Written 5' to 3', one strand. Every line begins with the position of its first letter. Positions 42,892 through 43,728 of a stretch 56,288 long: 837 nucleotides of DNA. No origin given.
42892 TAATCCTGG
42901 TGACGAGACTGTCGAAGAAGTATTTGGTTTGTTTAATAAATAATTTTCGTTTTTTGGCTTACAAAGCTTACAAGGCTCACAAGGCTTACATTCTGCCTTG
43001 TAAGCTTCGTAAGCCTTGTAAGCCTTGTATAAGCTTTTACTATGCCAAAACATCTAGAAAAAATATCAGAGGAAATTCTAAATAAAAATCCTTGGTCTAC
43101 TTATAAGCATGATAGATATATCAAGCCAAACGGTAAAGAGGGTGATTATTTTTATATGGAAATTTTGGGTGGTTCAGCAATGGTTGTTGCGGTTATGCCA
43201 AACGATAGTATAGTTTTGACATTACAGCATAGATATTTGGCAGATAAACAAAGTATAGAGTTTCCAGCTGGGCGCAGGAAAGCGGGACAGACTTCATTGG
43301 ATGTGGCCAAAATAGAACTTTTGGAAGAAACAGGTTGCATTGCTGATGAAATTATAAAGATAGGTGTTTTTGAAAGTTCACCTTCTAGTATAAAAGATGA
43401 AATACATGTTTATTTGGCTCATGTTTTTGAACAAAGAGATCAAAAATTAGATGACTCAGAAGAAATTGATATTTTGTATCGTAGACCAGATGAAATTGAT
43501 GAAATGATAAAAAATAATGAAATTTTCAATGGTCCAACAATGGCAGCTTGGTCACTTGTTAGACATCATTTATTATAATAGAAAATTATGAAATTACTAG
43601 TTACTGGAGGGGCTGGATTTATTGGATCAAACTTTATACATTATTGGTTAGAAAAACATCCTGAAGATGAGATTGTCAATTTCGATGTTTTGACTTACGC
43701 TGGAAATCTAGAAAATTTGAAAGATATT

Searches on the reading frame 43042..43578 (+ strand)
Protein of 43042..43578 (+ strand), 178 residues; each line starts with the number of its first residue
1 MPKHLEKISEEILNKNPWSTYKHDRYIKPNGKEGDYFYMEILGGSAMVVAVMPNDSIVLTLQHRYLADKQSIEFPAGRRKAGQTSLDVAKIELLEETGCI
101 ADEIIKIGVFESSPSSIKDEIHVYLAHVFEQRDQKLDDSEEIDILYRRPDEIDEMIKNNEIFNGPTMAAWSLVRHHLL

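Call 26: find_encoding_contigs(protein=window:43042-43578:+, flank=6000, max_places=10)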
Protein window:43042-43578:+ (178 aa): 3 contigs read that carry it; 3 places shown.
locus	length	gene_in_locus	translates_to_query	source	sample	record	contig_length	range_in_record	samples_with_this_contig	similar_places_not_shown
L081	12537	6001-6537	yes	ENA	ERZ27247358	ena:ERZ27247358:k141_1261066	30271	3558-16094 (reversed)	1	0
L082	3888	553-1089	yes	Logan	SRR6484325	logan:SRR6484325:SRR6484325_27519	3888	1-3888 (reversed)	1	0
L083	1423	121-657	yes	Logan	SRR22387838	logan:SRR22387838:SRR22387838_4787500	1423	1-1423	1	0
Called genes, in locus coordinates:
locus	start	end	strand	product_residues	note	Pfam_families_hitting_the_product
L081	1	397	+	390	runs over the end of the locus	PF13439:Glyco_transf_4, PF00534:Glycos_transf_1, PF13692:Glyco_trans_1_4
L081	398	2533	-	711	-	-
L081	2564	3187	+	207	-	PF01066:CDP-OH_P_transf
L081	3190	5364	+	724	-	-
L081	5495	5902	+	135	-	PF11969:DcpS_C, PF01230:HIT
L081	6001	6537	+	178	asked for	PF00293:NUDIX (weak)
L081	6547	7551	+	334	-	PF01073:3Beta_HSD, PF01370:Epimerase, PF02719:Polysacc_synt_2, PF04321:RmlD_sub_bind, PF07993:NAD_binding_4, PF13460:NAD_binding_10 (weak), PF16363:GDP_Man_Dehyd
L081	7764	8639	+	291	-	PF01370:Epimerase, PF04321:RmlD_sub_bind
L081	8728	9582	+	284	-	PF00535:Glycos_transf_2, PF13641:Glyco_tranf_2_3, PF13712:Glyco_tranf_2_5 (weak)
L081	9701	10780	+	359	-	PF00535:Glycos_transf_2, PF13641:Glyco_tranf_2_3 (weak)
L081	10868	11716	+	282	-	PF00535:Glycos_transf_2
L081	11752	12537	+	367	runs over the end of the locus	PF00535:Glycos_transf_2, PF13641:Glyco_tranf_2_3, PF13632:Glyco_trans_2_3 (weak)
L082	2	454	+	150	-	?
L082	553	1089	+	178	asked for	PF00293:NUDIX (weak)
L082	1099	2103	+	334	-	PF01073:3Beta_HSD, PF01370:Epimerase, PF02719:Polysacc_synt_2, PF04321:RmlD_sub_bind, PF07993:NAD_binding_4, PF13460:NAD_binding_10 (weak), PF16363:GDP_Man_Dehyd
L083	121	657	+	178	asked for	PF00293:NUDIX (weak)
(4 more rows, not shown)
